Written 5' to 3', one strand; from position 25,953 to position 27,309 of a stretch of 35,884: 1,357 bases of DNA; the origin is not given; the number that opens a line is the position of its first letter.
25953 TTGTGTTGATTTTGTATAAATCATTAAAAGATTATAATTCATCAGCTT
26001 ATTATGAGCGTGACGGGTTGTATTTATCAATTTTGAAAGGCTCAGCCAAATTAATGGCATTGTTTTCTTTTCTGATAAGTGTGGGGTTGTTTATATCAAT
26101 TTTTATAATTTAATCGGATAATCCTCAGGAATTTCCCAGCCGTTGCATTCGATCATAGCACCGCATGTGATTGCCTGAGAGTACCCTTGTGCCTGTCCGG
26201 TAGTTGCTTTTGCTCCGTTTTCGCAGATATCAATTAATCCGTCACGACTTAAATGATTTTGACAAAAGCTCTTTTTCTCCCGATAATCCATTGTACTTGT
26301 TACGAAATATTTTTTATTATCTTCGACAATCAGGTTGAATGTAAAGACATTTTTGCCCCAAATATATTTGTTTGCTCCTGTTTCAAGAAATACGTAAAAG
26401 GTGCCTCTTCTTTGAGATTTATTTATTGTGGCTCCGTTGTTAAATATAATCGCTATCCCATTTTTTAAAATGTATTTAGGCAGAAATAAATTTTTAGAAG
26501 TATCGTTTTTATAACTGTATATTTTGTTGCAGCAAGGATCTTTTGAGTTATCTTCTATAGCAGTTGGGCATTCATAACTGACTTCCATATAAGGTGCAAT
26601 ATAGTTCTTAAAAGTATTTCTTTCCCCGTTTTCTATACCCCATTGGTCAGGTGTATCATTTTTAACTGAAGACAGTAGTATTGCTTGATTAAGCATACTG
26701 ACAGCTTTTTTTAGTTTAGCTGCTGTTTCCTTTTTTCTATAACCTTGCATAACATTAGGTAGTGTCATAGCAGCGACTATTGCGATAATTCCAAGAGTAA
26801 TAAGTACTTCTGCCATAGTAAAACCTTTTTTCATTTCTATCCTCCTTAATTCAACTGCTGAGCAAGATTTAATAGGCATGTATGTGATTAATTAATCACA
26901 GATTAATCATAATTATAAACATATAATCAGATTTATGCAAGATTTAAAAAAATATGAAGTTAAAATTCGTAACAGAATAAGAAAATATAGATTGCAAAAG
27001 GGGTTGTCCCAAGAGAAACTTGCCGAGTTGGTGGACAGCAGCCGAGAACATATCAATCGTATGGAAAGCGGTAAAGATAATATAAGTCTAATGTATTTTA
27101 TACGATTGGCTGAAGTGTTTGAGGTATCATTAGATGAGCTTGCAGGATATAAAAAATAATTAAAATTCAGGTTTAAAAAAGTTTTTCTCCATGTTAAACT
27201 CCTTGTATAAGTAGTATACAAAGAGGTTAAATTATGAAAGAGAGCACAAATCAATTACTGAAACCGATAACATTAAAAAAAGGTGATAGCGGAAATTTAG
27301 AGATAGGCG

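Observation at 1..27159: Three dispersed head-to-head XRE-HTH / prepilin gene cassettes, each with a private operator-like motif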

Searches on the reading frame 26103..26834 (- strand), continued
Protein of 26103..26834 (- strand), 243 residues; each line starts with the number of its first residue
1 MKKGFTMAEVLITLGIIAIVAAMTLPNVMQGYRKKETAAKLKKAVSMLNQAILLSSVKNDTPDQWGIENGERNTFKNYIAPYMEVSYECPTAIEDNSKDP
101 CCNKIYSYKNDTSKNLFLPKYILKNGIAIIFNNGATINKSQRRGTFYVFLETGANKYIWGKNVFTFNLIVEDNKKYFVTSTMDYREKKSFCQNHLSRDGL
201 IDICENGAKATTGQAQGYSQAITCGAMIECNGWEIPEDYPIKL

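Call 33: find_encoding_contigs(protein=P0012, flank=4000, max_places=2)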
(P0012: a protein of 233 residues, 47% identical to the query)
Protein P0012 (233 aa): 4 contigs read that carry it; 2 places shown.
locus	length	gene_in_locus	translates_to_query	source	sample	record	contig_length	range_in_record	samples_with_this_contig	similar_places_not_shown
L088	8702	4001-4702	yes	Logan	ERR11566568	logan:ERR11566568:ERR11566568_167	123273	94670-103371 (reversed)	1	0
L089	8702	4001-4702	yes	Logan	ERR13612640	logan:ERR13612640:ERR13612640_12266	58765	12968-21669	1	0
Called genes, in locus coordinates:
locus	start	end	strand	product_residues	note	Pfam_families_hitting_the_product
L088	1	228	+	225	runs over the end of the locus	PF02463:SMC_N (weak), PF00005:ABC_tran, PF13304:AAA_21 (weak)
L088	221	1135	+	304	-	PF18075:FtsX_ECD, PF02687:FtsX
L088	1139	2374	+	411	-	-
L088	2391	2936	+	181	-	PF00857:Isochorismatase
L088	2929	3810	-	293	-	PF06574:FAD_syn, PF01687:Flavokinase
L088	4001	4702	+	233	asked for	PF20318:DUF6613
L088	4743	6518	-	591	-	PF01336:tRNA_anti-codon, PF00152:tRNA-synt_2, PF02938:GAD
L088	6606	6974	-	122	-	-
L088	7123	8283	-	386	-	PF09913:DUF2142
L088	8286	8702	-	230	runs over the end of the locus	PF00535:Glycos_transf_2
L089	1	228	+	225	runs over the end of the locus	PF02463:SMC_N (weak), PF00005:ABC_tran, PF13304:AAA_21 (weak)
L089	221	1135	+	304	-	PF18075:FtsX_ECD, PF02687:FtsX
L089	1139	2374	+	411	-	-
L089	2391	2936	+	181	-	PF00857:Isochorismatase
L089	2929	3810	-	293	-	PF06574:FAD_syn, PF01687:Flavokinase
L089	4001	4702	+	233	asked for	PF20318:DUF6613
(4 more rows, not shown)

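Call 61: predict_structure(alignment_id=A4)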
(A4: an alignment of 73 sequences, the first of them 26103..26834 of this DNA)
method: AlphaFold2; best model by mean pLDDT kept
length: 243 residues; sequences in the alignment: 73
mean_pLDDT: 87.4   pTM: 0.85
mean pLDDT of the five models: 87.4, 86.7, 85.3, 83.6, 83.4
residues with pLDDT >= 90: 143; 70-90: 71; 50-70: 25; < 50: 4
segments of 3 or more residues with pLDDT < 50: 212-215
pLDDT, mean of each block of 10 residues (from residue 1): 73 89 89 96 98 96 85 94 97 89 92 92 97 74 91 94 94 87 72 78 77 56 91 95 93
secondary structure, 60 per line:
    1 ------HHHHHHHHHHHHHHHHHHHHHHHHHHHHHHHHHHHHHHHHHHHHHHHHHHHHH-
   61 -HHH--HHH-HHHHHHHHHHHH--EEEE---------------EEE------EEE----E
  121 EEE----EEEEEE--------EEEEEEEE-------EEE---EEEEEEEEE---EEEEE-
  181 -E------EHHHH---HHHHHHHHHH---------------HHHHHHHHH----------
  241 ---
elements in order: H7-59 H71-82 E85-88 E104-106 E113-115 E120-123 E128-133 E142-149 E157-159 E163-171 E175-179 H190-193 H197-206 H222-230

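Call 65: fold_search(model_id=the predicted structure, library=pdb)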
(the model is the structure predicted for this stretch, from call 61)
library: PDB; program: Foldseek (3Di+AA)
matches with E <= 10: 255; with E <= 0.001: 0
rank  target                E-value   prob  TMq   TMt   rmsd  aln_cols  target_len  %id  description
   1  3sok_A                6.6e-02  0.66  0.30  0.43   9.6       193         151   14  Dichelobacter nodosus pilin FimA (released 2011-11-02)
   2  2rg2                  9.1e-02  0.07  0.16  0.13  17.1       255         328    9  Crystal structure of variant R18L of conjugated bile acid hydrolase from Clostridium perfringens (released 2009-02-17)
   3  2bjf                  1.4e-01  0.06  0.16  0.13  16.8       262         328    9  Crystal Structure of Conjugated Bile Acid Hydrolase from Clostridium perfringens in Complex with Reaction Products Tauri (released 2005-03-03)
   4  2rf8_A                2.4e-01  0.04  0.15  0.12  17.1       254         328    9  Crystal Structure of the mutant C2A conjugated bile acid hydrolase from Clostridium perfringens (released 2008-10-07)
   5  9i15_Q                5.2e-01  0.04  0.14  0.17  17.3       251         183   13  Crystal structure of SET cleaved after Asn175 by legumain (released 2025-07-09)
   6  6jqv_A                7.7e-01  0.04  0.14  0.18  17.2       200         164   11  Crystal structure of Arabidopsis thaliana NRP2 (released 2019-07-10)
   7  5day_A                7.7e-01  0.04  0.14  0.17  16.4       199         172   10  The structure of NAP1-Related Protein(NRP1) in Arabidopsis (released 2016-09-21)
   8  6nmb_C                7.7e-01  0.02  0.11  0.11  12.1       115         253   12  Tranexamic Acid is an Active Site Inhibitor of Urokinase Plasminogen Activator (released 2019-03-06)
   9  2vnt_A                8.2e-01  0.02  0.12  0.11  11.5       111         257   10  Urokinase-Type Plasminogen Activator Inhibitor Complex with a 1-(7- SULPHOAMIDOISOQUINOLINYL)GUANIDINE (released 2008-02-19)
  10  2o8w                  8.2e-01  0.02  0.10  0.10  12.1       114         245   10  Crystal Structure and Binding Epitopes of Urokinase-type Plasminogen Activator (C122A/N145Q/S195A) in complex with Inhib (released 2007-12-25)
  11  1fv9                  8.8e-01  0.03  0.12  0.12  10.9       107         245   13  Crystal structure of human microurokinase in complex with 2-amino-5-hydroxy-benzimidazole (released 2000-10-18)
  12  8asv_F                1.1e+00  0.07  0.13  0.12   6.6        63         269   16  Cryo-EM structure of yeast Elongator complex (released 2022-12-07)
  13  3pb1_E                1.1e+00  0.02  0.14  0.13  11.9       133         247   11  Crystal Structure of a Michaelis Complex between Plasminogen Activator Inhibitor-1 and Urokinase-type Plasminogen Acti (released 2010-12-29)
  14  1f5l                  1.3e+00  0.02  0.11  0.11  15.5       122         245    9  UROKINASE PLASMINOGEN ACTIVATOR B-CHAIN-AMILORIDE COMPLEX (released 2001-06-15)
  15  8esl_A                1.4e+00  0.02  0.13  0.11  14.0       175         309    6  Bile Salt Hydrolase from a Bacteroidales species with covalent inhibitor bound (released 2023-11-01)
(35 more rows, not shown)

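Call 72: search_protein_families(library=padloc, proteins=[window:26103-26834:-], max_evalue=0.01)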
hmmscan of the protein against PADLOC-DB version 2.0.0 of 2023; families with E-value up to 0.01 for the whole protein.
window:26103-26834:- (243 aa): 0 families

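Call 84: search_protein_representatives(alignment_id=A4)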
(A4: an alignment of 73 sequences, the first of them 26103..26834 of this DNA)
Query: 73 sequences, 223 profile positions. Proteins with E-value up to 0.001 (for the whole library): 21554; up to 1e-10: 15823; up to 1e-30: 4606. The best 150 are listed.
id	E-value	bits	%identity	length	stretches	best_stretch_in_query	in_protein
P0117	6.1e-69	248.7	-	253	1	2-221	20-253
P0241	1.3e-67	244.3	-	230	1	2-221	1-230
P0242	3.3e-66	239.7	-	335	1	3-221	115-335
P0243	3.6e-66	239.6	-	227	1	1-221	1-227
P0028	1.8e-65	237.3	-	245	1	3-222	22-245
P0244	5.0e-65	235.9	-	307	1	3-221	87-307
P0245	5.8e-65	235.6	-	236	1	2-221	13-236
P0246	8.9e-65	235.0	-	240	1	2-221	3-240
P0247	1.6e-64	234.2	-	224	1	2-221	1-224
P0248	2.6e-64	233.5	-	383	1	3-221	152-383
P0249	4.5e-64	232.7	-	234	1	3-221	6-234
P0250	4.8e-64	232.7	-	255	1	3-222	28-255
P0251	4.9e-64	232.6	-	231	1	1-221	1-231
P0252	5.0e-64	232.6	-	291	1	2-221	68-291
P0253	5.1e-64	232.6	-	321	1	3-221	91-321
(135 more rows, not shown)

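Call 88: search_solved_structures(query=A4, max_evalue=0.01)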
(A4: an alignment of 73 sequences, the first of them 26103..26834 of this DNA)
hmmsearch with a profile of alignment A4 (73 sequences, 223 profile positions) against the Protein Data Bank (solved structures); distinct sequences matched with E-value up to 0.01: 5.
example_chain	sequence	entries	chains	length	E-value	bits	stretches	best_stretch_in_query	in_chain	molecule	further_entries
9egp_A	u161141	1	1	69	2.3e-06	30.9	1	2-36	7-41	Geopilin domain 1 protein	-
7tgg_A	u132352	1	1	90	2.5e-05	27.5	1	2-53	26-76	Geopilin domain 1 protein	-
8tj2_C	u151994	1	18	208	0.00033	23.8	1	6-48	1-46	Type IV major pilin protein PilA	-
2m7g_A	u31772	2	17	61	0.00096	22.3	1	6-55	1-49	Geopilin domain 1 protein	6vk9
6gv9_A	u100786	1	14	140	0.0027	20.9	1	6-65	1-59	Prepilin peptidase-dependent protein D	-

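Call 93: find_related_loci(query=A1, collection=viral_contigs, flank=5000)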
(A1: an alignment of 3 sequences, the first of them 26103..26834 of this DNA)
Query A1 (243 aa) in viral_contigs; peptide patterns used: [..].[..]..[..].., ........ (x = any residue, [..] = any of these).
187 stretches matched a pattern; 3 encode a relative of the query (tblastn E <= 1e-3); 3 distinct loci.
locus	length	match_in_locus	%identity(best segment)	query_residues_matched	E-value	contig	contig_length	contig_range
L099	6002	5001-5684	28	2-237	1e-14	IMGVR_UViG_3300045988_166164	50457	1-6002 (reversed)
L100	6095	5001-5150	58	4-53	9e-14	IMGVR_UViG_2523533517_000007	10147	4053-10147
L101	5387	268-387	40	2-41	1e-5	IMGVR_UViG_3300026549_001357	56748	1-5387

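Call 98: search_protein_families(library=phrogs, proteins=[window:26103-26834:-], max_evalue=0.001)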
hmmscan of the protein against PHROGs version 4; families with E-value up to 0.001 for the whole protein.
window:26103-26834:- (243 aa): 1 family
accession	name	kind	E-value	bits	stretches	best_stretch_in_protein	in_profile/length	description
phrog_27437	-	unknown function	6.2e-05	24.2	1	2-38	7-43/140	-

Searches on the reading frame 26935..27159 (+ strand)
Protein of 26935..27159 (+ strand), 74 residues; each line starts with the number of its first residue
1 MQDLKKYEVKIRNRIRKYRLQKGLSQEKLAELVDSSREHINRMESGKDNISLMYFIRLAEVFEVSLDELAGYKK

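Call 9: search_protein_families(library=pfam, proteins=[window:26935-27159:+], max_evalue=0.1)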
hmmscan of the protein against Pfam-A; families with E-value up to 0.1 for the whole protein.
window:26935-27159:+ (74 aa): 9 families
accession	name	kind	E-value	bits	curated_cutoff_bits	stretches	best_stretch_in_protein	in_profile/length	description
PF01381.28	HTH_3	-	1.5e-17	63.8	23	1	15-69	1-55/55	Helix-turn-helix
PF13560.12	HTH_31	-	5.5e-11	43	27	1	14-70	5-62/64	Helix-turn-helix domain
PF12844.13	HTH_19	-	4.3e-09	36.6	30.2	1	13-69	2-58/64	Helix-turn-helix domain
PF13443.12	HTH_26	-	8.8e-05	23.1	22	1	14-73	1-61/63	Cro/C1-type HTH DNA-binding domain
PF25367.1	DUF7883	-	0.0033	17.8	27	1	3-67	13-77/95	Domain of unknown function (DUF7883)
PF13545.12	HTH_Crp_2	-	0.0035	17.7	27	1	19-43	18-42/70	Crp-like helix-turn-helix domain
PF20306.3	Sp-DndD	-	0.019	15.6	27.2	1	11-40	2-31/51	Small protein found in certain Dnd DNA modification systems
PF15598.11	Imm61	-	0.027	14.7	25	1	15-69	94-145/157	Immunity protein 61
PF13413.12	HTH_25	-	0.032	14.5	24.6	1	15-46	2-33/62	Helix-turn-helix domain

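Call 10: search_protein_families(library=ncbifam, proteins=[window:26935-27159:+], max_evalue=0.1)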
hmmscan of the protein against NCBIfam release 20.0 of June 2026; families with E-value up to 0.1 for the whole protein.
window:26935-27159:+ (74 aa): 23 families
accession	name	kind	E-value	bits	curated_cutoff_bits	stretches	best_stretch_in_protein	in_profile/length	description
NF041951.1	phage_RstR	subfamily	1.8e-12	47.5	80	1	10-72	2-64/108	RstR family transcriptional repressor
NF006015.0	PRK08154.1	subfamily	9.7e-12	44.6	204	1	6-71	26-91/314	anaerobic benzoate catabolism transcriptional regulator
TIGR03070.1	couple_hipB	subfamily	9.3e-10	38.3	71.65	1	11-64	3-56/58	type II toxin-antitoxin system Y4mF family antitoxin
NF047948.1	male_kill_WMK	equivalog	2.6e-08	33.7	300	1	7-70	159-222/300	WO male-killing family protein Wmk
NF003162.0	PRK04140.1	equivalog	1.8e-06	27.2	263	1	13-66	129-182/317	transcriptional regulator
NF058600.1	TransRegSco1979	equivalog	3.1e-05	23.2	350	1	11-68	9-67/280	Sco1979 family transcriptional regulator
TIGR00270.2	TIGR00270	equivalog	3.9e-05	23.5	110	1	13-67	78-132/159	multiprotein bridging factor aMBF1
TIGR03830.1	CxxCG_CxxCG_HTH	subfamily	4.9e-05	23.1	61.8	1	9-51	64-108/127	type II TA system antitoxin MqsA family protein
NF007408.0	PRK09943.1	equivalog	5.6e-05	22.8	211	1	9-69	6-66/185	HTH-type transcriptional regulator PuuR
NF038139.1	Reg_Aceta_RamB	equivalog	9.7e-05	21.2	700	1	13-65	5-57/465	acetate metabolism transcriptional regulator RamB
NF046032.1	TransRegSlrRBacil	equivalog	0.00012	22.2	250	1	14-69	5-61/149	HTH-type transcriptional regulator SlrR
NF038310.1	lysogeny_AimR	equivalog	0.00038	19.6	70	1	20-63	6-49/365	AimR family lysis-lysogeny pheromone receptor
NF041493.1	MobT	equivalog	0.00051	18.9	600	1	16-62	2-48/383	MobT family relaxase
NF041575.1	antitoxPezA_Strep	equivalog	0.00062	19.8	290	1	11-73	2-64/158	type II toxin-antitoxin system antitoxin PezA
NF007257.0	PRK09706.1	subfamily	0.0007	19.4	101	1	10-65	5-60/135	transcriptional repressor DicA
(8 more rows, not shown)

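Call 45: search_protein_families(library=pfam, alignment_id=A3, max_evalue=0.001)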
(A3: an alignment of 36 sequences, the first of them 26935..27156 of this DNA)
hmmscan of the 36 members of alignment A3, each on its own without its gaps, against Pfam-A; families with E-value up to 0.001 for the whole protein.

A. member 1, window:26935-27156:+ (74 aa): 4 families
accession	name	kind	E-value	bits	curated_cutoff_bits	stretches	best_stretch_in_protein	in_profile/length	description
PF01381.28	HTH_3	-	1.5e-17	63.8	23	1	15-69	1-55/55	Helix-turn-helix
PF13560.12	HTH_31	-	5.5e-11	43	27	1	14-70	5-62/64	Helix-turn-helix domain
PF12844.13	HTH_19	-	4.3e-09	36.6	30.2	1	13-69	2-58/64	Helix-turn-helix domain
PF13443.12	HTH_26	-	8.8e-05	23.1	22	1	14-73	1-61/63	Cro/C1-type HTH DNA-binding domain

B. families by the number of members that match (of 36 scanned): 11 families
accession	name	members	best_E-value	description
PF01381.28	HTH_3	35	1.5e-17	Helix-turn-helix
PF13560.12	HTH_31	32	5.7e-13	Helix-turn-helix domain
PF12844.13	HTH_19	28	1.2e-15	Helix-turn-helix domain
PF13443.12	HTH_26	26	6.3e-22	Cro/C1-type HTH DNA-binding domain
PF13413.12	HTH_25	7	4.3e-05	Helix-turn-helix domain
PF13744.12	HTH_37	3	5.6e-05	Helix-turn-helix domain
PF04545.22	Sigma70_r4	1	5.5e-05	Sigma-70, region 4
PF00157.23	Pou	1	0.00055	Pou domain - N-terminal to homeobox domain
PF13545.12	HTH_Crp_2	1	0.00079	Crp-like helix-turn-helix domain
PF23273.1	DUF7076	1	0.00081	Domain of unknown function (DUF7076)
PF09602.15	PhaP_Bmeg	1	0.00086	Polyhydroxyalkanoic acid inclusion protein (PhaP_Bmeg)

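Call 72: search_protein_families(library=padloc, proteins=[window:26935-27159:+], max_evalue=0.01)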
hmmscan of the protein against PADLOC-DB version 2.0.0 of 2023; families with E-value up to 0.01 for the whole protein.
window:26935-27159:+ (74 aa): 20 families
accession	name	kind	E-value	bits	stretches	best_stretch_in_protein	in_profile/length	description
PDLC03665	Control_protein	-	6.3e-11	40.4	1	9-70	7-69/77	control protein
PDLC02926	HTH_VI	-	8.4e-11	40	1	11-69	2-60/92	-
PDLC03664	Control_protein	-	8.9e-10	36.9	1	9-69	12-72/74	control protein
PDLC04142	capH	-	4.6e-09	35.3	1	10-71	6-67/103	capH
PDLC03666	Control_protein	-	3.2e-07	28.7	1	17-68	13-64/77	control protein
PDLC03671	Control_protein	-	1.6e-06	26.2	1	12-69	16-73/84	control protein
PDLC04775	PDC-M69A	-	2.5e-06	25.9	1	10-70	7-67/113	-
PDLC03951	RmrA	-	2.6e-06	24.7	1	13-66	11-64/400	-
PDLC03947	RmrA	-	2.7e-06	24.4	1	5-65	6-66/383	-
PDLC04760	PDC-M64C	-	5.6e-06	24.7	1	8-66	24-82/93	-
PDLC03943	RmrA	-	3.6e-05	21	1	15-65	7-57/370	-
PDLC03952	RmrA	-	0.0001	19.3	1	6-63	18-75/395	-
PDLC03536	REase_II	-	0.00019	19.2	1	6-69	6-69/237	Type II restriction enzyme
PDLC04758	PDC-M64B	-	0.00056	18.4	1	4-66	24-86/123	-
PDLC03668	Control_protein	-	0.00064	18.2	1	10-56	8-54/79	control protein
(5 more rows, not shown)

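Call 98: search_protein_families(library=phrogs, proteins=[window:26935-27159:+], max_evalue=0.001)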
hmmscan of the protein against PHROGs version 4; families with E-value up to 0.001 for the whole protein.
window:26935-27159:+ (74 aa): 19 families
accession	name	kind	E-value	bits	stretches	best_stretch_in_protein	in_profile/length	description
phrog_3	-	transcription regulation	1.7e-13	52.2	1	5-72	83-148/430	transcriptional repressor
phrog_8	-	transcription regulation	6.7e-12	46.5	1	8-72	74-138/346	transcriptional regulator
phrog_1373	-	transcription regulation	9.8e-12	46.2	1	6-69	59-122/166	transcriptional regulator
phrog_5823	-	transcription regulation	8.3e-11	42.6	1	8-72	4-69/404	transcriptional regulator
phrog_2328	-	transcription regulation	6.3e-09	36.7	1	10-68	15-73/128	transcriptional repressor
phrog_4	-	transcription regulation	1.4e-08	35.2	1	10-71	132-193/400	transcriptional repressor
phrog_2439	-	transcription regulation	7.3e-08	32.7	1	12-65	9-62/367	transcriptional regulator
phrog_2967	-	transcription regulation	9.4e-08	32.9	1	5-72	5-72/225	transcriptional regulator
phrog_2339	-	DNA, RNA and nucleotide metabolism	2e-05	25.5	1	5-65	23-81/98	HTH DNA binding protein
phrog_38027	-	transcription regulation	3.4e-05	24.9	1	14-61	72-119/143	transcriptional repressor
phrog_4836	-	transcription regulation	4.7e-05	24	1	10-59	75-124/194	CII-like regulator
phrog_1994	-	DNA, RNA and nucleotide metabolism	5.2e-05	24.2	1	13-73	2-62/170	DNA binding protein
phrog_9908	-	DNA, RNA and nucleotide metabolism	5.4e-05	23.5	1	9-65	12-68/282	DNA binding protein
phrog_1728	-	transcription regulation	0.00018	21.6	1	10-64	3-57/380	transcriptional regulator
phrog_147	-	transcription regulation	0.00025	22.3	1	10-62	4-59/100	transcriptional regulator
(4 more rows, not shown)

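Call 103: find_related_loci(query=window:26935-27156:+, collection=metagenome_contigs, flank=2500)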
Query window:26935-27156:+ (74 aa) in metagenome_contigs; peptide patterns used: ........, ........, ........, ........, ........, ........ (x = any residue, [..] = any of these).
600 stretches matched a pattern (row limit reached: there are more); 239 encode a relative of the query (tblastn E <= 1e-3); the best 80 are kept; 80 distinct loci.
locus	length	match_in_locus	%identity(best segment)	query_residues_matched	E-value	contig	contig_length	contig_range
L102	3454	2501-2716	63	1-72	1e-24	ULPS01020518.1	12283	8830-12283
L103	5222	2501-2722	58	1-74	7e-24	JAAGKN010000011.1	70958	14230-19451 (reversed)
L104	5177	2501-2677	54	15-73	3e-14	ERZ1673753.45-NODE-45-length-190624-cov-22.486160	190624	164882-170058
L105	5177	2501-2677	53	15-73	6e-14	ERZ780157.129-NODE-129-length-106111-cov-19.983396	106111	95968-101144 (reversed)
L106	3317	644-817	50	15-72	8e-14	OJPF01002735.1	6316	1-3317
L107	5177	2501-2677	53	15-73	6e-14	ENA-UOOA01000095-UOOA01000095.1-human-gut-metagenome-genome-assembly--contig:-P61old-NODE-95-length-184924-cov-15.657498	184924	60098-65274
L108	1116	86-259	52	15-72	2e-13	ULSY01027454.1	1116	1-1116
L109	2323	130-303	52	15-72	1e-12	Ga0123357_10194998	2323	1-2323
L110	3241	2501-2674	45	14-71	3e-12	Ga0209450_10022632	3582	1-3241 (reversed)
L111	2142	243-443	43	6-72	4e-12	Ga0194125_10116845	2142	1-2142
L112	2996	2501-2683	48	9-69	5e-12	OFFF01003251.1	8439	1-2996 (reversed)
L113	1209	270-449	48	10-69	1e-11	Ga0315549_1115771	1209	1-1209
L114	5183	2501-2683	48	9-69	1e-11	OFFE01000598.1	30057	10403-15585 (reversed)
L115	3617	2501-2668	48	14-69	1e-11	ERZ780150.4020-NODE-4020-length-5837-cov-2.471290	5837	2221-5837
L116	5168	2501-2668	51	13-69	1e-11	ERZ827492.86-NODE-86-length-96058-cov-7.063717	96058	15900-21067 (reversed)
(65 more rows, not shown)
